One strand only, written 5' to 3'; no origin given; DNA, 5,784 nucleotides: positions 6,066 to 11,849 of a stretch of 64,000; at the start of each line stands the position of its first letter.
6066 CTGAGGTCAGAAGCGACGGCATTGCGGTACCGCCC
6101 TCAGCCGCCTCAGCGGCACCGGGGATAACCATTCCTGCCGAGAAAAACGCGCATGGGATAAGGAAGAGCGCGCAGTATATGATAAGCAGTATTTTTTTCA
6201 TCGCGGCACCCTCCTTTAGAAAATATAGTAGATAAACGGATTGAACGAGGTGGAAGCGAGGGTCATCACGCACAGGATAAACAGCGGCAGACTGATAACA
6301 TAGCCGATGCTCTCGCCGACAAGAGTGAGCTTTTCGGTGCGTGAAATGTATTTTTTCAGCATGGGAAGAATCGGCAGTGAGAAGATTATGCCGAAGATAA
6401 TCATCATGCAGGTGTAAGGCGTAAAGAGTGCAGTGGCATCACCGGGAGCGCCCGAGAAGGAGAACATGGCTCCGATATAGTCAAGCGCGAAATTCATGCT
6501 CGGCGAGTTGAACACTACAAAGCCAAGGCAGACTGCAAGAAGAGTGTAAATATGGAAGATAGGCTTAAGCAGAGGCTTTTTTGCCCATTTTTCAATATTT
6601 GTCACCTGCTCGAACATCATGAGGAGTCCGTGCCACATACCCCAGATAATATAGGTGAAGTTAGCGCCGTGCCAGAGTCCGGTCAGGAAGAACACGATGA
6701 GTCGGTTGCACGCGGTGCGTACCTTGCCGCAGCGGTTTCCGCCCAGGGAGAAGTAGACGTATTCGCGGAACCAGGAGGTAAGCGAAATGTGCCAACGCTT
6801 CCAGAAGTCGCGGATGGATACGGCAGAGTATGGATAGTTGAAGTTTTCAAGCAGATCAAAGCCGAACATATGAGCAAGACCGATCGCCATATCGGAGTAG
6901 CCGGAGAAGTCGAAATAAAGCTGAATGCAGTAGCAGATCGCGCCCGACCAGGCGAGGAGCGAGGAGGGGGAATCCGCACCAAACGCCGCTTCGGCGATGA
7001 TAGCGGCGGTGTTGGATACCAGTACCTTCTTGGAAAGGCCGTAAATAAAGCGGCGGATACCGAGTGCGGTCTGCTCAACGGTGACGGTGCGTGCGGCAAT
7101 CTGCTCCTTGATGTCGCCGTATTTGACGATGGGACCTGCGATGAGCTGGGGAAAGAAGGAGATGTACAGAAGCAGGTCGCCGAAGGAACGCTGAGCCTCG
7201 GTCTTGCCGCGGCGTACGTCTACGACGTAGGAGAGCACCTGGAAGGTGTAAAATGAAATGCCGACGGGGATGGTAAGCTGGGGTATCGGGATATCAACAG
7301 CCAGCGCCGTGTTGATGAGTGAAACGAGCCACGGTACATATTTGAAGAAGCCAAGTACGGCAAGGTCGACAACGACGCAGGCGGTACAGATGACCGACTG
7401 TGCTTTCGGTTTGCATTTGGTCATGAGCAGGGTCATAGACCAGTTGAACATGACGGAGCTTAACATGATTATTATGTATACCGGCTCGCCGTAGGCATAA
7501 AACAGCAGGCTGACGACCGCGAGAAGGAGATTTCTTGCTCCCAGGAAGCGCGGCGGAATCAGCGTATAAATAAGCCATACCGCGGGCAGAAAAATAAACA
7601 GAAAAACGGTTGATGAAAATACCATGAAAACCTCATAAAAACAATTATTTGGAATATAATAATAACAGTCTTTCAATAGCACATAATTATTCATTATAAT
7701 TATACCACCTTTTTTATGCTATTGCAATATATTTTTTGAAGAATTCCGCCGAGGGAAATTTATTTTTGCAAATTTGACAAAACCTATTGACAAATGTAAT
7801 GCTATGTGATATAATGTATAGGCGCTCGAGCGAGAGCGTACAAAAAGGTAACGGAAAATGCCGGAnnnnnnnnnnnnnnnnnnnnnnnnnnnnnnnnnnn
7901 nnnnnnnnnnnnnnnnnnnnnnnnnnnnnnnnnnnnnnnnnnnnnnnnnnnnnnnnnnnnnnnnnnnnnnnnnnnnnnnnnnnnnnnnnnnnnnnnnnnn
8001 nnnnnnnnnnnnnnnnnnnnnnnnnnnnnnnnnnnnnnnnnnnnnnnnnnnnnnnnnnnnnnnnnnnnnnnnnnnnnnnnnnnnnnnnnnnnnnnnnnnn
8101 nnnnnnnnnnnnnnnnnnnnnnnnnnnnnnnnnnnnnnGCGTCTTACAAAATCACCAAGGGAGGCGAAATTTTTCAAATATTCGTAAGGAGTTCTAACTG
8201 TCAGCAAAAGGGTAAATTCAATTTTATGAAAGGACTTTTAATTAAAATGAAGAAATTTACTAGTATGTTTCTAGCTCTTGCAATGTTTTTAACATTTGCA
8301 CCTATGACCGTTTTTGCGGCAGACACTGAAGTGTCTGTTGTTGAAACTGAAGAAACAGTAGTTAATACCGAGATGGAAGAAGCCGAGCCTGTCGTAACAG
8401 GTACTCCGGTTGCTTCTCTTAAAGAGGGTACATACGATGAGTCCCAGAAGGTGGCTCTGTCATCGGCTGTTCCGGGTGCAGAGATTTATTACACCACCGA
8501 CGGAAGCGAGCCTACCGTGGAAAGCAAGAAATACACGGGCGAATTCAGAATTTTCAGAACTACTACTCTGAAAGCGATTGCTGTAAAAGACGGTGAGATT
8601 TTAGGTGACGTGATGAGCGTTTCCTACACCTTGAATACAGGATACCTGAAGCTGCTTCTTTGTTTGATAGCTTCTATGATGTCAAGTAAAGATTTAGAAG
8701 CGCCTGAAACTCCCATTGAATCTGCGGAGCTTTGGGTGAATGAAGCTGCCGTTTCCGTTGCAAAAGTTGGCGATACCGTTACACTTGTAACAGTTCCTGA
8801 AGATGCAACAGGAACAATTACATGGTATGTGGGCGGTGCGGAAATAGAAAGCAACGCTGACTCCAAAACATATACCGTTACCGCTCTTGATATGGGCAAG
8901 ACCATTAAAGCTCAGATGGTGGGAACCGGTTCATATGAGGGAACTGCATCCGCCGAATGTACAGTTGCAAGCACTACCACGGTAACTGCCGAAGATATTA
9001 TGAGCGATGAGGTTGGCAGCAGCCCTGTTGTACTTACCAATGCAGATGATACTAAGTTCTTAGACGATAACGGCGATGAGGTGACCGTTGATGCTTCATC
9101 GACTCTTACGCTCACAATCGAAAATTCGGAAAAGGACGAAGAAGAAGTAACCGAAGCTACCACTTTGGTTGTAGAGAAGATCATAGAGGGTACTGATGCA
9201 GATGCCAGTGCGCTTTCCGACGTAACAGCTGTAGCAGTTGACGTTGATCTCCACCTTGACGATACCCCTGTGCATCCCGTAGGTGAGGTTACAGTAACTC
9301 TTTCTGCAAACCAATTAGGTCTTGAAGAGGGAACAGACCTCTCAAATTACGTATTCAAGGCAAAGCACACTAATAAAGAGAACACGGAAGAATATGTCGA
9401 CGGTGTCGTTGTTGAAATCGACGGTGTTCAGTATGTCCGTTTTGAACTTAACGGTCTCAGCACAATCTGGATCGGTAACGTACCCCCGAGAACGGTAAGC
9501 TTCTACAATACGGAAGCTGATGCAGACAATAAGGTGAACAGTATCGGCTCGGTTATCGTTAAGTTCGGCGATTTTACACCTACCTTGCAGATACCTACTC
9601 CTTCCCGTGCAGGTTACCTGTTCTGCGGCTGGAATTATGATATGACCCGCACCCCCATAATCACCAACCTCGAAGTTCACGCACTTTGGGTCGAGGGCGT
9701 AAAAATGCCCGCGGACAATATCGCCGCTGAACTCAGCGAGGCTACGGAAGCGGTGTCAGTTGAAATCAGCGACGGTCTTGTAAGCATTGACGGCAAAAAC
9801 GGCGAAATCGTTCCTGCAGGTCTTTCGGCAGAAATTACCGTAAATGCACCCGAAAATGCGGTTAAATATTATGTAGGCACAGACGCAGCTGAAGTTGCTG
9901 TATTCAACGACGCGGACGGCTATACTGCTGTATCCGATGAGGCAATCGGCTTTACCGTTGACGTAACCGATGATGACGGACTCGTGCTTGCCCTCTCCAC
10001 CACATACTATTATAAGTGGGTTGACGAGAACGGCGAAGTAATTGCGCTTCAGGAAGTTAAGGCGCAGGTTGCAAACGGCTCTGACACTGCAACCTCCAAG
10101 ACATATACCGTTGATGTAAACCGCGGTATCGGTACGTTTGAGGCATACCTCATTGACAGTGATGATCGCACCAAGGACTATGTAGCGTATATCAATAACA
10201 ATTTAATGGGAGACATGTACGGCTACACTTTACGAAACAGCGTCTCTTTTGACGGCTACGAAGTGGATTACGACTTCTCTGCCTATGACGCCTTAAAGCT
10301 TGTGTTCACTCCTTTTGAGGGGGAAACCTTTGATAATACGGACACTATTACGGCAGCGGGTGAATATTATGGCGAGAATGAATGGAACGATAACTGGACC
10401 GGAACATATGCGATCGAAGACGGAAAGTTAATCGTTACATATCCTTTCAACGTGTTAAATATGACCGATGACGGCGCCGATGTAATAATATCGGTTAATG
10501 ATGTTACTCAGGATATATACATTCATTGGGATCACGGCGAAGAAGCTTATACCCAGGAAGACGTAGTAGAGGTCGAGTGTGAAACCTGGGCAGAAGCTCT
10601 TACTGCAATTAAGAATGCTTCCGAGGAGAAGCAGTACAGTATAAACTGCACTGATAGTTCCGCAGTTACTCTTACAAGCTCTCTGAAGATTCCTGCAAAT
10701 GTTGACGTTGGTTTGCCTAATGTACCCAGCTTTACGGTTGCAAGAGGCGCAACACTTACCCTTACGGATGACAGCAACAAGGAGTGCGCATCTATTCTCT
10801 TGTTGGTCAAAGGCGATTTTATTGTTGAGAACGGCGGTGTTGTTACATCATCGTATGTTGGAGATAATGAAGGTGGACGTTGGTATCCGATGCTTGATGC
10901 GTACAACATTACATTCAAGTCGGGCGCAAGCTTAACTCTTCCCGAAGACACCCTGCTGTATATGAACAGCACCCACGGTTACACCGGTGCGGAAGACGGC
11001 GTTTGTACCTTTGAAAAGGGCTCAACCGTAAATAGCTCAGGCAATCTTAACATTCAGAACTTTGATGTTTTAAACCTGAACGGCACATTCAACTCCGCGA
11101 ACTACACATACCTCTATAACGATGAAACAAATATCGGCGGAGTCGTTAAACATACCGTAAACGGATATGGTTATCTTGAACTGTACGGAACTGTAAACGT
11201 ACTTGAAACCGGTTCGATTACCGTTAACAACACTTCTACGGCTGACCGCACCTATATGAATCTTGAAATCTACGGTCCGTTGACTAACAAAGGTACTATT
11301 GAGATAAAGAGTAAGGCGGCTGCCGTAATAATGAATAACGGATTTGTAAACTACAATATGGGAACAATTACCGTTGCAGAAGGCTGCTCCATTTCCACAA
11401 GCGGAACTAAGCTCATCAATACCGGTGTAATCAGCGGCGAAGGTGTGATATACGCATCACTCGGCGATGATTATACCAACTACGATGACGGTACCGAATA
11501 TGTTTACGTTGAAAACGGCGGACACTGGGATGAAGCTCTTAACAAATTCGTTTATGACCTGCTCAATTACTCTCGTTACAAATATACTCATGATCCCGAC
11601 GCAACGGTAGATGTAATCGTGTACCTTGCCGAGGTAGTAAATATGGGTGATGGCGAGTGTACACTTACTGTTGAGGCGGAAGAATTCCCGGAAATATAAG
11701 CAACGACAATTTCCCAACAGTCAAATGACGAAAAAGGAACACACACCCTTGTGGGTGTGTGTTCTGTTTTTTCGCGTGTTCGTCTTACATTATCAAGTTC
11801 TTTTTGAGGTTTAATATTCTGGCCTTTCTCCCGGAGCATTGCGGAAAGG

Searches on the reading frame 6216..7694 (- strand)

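Call 66: search_protein_families(library=pfam, proteins=[window:6216-7694:-], max_evalue=0.00001)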
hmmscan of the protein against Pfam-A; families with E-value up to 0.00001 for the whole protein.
window:6216-7694:- (492 aa): 2 families
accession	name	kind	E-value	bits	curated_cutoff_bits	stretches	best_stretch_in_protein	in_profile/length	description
PF03062.24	MBOAT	-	2.1e-29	103.3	27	1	170-365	80-297/337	MBOAT, membrane-bound O-acyltransferase family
PF13813.11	MBOAT_2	-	5.1e-06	27.1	25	0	284-350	4-72/85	Membrane bound O-acyl transferase family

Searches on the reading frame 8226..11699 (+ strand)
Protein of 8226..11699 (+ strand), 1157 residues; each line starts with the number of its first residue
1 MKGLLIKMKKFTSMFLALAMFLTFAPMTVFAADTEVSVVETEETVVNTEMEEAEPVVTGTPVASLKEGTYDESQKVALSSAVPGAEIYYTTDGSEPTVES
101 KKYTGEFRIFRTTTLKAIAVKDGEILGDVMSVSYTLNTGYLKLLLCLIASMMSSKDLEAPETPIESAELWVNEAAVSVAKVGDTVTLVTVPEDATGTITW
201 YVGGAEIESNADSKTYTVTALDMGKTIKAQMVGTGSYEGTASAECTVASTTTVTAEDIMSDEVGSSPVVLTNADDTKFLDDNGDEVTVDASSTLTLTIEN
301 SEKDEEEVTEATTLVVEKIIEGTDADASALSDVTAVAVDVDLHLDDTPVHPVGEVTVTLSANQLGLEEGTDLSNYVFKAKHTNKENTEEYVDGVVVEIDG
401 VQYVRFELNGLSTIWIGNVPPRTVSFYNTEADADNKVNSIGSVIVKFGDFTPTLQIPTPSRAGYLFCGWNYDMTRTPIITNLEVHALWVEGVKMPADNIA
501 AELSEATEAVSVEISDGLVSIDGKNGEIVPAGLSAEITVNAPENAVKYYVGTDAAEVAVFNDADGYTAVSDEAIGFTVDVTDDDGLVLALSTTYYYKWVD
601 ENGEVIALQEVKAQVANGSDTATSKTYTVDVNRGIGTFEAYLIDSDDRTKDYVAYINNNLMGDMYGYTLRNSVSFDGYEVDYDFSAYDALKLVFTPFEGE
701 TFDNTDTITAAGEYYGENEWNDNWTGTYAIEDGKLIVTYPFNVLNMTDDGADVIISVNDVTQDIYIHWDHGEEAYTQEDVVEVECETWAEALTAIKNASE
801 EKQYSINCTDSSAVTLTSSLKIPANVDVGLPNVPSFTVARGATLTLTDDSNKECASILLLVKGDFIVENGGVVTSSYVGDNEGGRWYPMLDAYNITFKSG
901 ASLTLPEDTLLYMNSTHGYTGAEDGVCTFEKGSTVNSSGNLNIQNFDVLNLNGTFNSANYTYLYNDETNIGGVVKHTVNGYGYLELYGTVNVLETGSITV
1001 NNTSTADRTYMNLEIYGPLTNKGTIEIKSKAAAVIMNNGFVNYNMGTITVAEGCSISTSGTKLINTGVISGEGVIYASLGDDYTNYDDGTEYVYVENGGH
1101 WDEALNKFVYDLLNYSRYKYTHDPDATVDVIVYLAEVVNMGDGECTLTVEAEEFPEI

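Call 5: search_protein_families(library=pfam, proteins=[window:8226-11699:+], max_evalue=0.01)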
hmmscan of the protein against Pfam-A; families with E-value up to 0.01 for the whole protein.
window:8226-11699:+ (1157 aa): 3 families
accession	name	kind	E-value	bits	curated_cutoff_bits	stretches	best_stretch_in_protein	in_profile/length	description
PF13290.12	CHB_HEX_C_1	-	1.8e-22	79.5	22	1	66-126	2-62/67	Chitobiase/beta-hexosaminidase C-terminal domain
PF13287.12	Fn3_assoc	-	5.9e-17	62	23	1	76-134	1-59/59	Fn3 associated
PF09479.16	Flg_new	-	0.0042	17.6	27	0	453-474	22-43/65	Listeria-Bacteroides repeat domain (List_Bact_rpt)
